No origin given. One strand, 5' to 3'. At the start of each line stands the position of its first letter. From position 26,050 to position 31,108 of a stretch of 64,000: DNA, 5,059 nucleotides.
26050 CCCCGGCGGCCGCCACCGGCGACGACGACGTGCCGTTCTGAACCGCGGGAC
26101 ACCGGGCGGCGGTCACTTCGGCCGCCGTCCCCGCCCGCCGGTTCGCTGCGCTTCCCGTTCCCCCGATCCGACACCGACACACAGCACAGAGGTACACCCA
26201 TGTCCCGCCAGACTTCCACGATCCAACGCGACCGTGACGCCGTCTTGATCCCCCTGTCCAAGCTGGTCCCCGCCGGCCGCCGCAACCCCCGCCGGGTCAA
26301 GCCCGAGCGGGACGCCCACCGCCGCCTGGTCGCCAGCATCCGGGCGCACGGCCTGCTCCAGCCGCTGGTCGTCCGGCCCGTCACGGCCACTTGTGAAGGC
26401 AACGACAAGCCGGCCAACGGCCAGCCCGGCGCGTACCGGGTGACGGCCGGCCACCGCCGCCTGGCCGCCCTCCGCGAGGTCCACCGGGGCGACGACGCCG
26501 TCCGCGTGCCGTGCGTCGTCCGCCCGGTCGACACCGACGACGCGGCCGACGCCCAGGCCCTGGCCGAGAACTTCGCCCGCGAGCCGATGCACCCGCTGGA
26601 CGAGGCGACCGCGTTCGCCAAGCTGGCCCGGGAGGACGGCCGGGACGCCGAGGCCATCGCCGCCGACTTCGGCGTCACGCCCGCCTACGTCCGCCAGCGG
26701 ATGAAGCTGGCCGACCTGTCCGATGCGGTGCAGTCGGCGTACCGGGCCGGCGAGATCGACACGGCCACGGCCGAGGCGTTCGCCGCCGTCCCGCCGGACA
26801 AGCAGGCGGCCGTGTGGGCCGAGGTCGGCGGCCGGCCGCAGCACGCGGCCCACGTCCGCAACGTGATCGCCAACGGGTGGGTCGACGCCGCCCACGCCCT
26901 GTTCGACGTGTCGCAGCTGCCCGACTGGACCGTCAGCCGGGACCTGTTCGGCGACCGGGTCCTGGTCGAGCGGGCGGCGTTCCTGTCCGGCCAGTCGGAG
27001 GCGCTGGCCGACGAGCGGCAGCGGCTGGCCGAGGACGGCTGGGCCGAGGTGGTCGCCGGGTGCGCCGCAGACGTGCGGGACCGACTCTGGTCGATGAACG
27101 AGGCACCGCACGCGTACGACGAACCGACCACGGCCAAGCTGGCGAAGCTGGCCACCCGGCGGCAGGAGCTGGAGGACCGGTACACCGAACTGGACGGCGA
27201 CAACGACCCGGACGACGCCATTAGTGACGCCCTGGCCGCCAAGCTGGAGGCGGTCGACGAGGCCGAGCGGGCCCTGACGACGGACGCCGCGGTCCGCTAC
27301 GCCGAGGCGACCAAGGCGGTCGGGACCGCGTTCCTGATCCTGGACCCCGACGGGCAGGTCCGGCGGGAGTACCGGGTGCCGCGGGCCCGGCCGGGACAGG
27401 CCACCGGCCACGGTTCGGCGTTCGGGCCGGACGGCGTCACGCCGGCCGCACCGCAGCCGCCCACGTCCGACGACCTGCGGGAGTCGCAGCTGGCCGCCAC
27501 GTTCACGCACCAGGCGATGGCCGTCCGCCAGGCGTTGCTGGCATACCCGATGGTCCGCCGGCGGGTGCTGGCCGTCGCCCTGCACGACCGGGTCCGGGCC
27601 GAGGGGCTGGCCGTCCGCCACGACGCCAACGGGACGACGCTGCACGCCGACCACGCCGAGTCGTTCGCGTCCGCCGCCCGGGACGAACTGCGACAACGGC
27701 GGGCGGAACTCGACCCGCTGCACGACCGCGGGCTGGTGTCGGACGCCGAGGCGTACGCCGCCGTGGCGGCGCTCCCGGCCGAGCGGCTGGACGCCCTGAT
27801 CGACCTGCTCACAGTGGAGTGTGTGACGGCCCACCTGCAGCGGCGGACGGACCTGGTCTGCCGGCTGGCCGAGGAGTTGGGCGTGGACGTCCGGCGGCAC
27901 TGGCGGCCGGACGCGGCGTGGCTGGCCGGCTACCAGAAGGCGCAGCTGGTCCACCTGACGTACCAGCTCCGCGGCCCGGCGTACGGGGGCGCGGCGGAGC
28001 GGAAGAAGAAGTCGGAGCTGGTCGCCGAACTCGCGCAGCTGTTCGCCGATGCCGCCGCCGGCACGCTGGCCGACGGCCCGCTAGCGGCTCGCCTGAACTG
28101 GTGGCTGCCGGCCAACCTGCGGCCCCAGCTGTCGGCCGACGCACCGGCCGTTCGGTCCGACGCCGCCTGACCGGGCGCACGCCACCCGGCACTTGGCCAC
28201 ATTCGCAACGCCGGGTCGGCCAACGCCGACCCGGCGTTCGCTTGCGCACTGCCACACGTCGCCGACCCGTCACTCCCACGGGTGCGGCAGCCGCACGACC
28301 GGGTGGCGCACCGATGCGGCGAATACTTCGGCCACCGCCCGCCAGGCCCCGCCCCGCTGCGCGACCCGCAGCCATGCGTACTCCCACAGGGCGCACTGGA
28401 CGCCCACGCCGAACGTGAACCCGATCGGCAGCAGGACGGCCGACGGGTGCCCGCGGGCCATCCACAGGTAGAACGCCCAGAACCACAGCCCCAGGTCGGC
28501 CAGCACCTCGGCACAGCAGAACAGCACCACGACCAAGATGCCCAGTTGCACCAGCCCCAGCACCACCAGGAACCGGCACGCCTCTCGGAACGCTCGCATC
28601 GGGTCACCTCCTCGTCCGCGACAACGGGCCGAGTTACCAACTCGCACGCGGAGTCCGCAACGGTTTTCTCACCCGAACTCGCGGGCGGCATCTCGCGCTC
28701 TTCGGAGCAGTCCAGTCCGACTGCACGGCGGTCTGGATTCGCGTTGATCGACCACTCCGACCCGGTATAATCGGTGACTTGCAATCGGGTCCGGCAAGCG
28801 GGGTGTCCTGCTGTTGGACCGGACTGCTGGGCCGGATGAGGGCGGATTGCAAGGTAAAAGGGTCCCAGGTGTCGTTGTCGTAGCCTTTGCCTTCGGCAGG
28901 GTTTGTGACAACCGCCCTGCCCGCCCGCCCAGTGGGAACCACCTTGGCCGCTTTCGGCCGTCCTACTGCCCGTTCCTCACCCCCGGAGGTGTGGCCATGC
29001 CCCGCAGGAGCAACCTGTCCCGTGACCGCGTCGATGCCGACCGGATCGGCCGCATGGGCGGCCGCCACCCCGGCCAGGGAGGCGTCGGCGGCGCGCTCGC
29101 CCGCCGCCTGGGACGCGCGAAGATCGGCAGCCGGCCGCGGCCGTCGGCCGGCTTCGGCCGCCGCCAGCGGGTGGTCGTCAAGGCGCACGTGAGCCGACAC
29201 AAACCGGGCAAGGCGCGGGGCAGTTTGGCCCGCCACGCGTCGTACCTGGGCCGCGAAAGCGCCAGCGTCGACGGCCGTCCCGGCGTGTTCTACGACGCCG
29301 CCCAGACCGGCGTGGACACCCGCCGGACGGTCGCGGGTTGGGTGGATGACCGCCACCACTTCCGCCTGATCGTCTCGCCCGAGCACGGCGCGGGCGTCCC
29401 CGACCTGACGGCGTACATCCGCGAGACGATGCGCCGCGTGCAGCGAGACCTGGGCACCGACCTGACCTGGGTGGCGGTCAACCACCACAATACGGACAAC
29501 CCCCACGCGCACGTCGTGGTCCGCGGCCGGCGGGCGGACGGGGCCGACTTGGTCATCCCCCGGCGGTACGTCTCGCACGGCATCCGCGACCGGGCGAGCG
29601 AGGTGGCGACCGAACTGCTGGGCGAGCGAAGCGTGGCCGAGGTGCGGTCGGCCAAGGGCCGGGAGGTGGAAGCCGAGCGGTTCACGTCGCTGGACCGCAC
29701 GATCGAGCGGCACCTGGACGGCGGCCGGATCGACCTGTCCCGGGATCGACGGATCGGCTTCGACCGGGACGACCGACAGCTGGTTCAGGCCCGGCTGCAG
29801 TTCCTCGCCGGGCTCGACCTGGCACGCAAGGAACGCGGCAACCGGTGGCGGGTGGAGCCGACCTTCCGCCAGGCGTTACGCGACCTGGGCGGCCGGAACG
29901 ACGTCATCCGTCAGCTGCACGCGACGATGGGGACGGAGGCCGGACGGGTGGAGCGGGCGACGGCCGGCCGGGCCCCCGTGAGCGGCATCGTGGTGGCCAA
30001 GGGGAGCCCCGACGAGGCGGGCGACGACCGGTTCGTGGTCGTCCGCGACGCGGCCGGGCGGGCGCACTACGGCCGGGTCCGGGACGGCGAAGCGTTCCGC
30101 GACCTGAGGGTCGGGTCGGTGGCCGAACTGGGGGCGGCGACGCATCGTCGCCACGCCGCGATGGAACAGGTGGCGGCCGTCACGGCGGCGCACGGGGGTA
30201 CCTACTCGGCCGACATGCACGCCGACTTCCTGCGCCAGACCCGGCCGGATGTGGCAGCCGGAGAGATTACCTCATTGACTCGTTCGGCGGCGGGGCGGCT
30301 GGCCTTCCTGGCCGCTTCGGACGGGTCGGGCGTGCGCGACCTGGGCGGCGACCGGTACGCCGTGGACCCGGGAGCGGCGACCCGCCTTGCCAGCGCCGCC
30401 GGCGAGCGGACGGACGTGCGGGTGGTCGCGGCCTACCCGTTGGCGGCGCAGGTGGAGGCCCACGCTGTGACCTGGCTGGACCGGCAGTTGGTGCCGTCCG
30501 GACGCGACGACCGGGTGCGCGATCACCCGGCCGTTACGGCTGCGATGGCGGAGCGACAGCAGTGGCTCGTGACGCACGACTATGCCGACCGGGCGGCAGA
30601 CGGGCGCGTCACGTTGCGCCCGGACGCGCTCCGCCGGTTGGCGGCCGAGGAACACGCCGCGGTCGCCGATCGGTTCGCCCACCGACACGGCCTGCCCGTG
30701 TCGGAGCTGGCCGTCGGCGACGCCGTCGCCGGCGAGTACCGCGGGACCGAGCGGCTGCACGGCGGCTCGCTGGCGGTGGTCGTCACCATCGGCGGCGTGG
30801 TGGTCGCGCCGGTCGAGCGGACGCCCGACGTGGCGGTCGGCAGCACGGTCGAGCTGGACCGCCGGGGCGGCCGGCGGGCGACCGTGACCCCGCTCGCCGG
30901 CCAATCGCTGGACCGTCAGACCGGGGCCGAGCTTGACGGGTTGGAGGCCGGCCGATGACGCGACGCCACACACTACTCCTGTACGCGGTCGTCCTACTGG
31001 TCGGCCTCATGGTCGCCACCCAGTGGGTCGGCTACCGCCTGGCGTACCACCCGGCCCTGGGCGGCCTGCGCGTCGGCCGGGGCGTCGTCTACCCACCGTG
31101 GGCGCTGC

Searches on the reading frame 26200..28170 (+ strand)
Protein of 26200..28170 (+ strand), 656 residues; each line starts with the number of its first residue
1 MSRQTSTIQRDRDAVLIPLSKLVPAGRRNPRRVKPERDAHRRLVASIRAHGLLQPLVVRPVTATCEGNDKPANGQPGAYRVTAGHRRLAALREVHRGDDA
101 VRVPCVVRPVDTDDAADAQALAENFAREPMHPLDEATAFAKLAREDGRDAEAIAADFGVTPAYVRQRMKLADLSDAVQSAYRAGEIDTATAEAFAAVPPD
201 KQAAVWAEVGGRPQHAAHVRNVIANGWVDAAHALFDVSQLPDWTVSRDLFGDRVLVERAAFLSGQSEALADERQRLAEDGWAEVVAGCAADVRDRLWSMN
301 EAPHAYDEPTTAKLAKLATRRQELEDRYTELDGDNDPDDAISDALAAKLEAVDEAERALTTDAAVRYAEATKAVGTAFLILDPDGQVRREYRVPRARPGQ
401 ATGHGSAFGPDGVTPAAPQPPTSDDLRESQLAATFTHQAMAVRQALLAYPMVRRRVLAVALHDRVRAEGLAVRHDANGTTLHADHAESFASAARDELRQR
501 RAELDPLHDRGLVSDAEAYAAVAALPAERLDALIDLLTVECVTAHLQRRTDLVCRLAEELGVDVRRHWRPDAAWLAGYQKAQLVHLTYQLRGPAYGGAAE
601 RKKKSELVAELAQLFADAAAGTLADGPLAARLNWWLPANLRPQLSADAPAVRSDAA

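Call 12: search_protein_families(library=pfam, proteins=[window:26200-28170:+], max_evalue=0.01)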
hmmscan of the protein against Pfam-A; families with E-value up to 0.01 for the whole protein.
window:26200-28170:+ (656 aa): 2 families
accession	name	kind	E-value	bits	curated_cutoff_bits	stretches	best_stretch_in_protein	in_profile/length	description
PF02195.25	ParB_N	-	2.2e-09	37.6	26.3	1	22-125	10-94/95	ParB N-terminal domain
PF17762.8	HTH_ParB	-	1.4e-08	35.2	22.6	1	129-209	2-83/102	ParB HTH domain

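Call 80: search_protein_families(library=ncbifam, proteins=[window:26200-28170:+], max_evalue=0.001)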
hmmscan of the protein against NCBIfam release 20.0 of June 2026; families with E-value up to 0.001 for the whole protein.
window:26200-28170:+ (656 aa): 5 families
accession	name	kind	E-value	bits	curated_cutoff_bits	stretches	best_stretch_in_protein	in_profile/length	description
TIGR03734.1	PRTRC_parB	hypoth_equivalog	1.2e-33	116.4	278.6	1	28-239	6-202/555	PRTRC system ParB family protein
TIGR00180.1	parB_part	domain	8.1e-23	81.1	58.45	1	29-204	19-180/186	ParB/RepB/Spo0J family partition protein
TIGR04285.1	nucleoid_noc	exception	2e-19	70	315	1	17-209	5-177/255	nucleoid occlusion protein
NF010406.0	PRK13832.1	subfamily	4.1e-15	55.3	640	1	29-234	18-211/578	plasmid partitioning protein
TIGR03454.1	partition_RepB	equivalog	1.6e-08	34.3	201.5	1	32-169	80-199/325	plasmid partitioning protein RepB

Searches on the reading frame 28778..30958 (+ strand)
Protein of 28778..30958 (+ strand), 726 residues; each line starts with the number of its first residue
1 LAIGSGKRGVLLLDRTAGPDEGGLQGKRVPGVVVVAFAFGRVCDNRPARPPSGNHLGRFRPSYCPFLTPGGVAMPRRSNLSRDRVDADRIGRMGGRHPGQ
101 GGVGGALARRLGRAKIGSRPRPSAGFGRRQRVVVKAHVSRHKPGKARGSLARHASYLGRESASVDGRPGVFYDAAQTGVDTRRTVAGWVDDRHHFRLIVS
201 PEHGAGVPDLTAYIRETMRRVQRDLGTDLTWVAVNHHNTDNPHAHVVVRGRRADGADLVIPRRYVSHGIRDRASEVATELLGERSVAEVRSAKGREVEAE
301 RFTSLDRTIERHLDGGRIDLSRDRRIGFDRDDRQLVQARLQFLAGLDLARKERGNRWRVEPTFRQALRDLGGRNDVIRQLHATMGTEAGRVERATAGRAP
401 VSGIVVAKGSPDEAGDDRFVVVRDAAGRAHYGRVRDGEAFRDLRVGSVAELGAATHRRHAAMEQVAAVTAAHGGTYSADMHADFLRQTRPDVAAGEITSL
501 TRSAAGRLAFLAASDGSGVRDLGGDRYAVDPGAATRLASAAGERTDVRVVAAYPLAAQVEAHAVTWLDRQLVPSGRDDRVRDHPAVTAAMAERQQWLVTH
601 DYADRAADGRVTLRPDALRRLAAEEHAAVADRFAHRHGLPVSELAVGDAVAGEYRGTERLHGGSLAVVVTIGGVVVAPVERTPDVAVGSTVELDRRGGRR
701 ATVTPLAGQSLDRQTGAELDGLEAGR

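Call 12: search_protein_families(library=pfam, proteins=[window:28778-30958:+], max_evalue=0.01)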
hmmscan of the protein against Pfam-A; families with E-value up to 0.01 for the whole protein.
window:28778-30958:+ (726 aa): 2 families
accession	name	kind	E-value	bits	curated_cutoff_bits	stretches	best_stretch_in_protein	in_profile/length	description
PF11843.13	DUF3363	-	8e-46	157.3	28.4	1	337-696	2-360/375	Protein of unknown function (DUF3363)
PF03432.20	Relaxase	-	0.0011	19.7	24.6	1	193-252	44-102/132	MobA/VirD2-like, nuclease domain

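Call 80: search_protein_families(library=ncbifam, proteins=[window:28838-30958:+], max_evalue=0.001)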
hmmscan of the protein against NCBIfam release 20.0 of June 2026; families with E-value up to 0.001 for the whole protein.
window:28838-30958:+ (706 aa): 1 family
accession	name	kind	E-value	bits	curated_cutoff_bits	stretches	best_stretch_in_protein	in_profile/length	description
NF041267.1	relax_RlxS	exception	1.9e-100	337.4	850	1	75-671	44-633/654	relaxase/mobilization nuclease RlxS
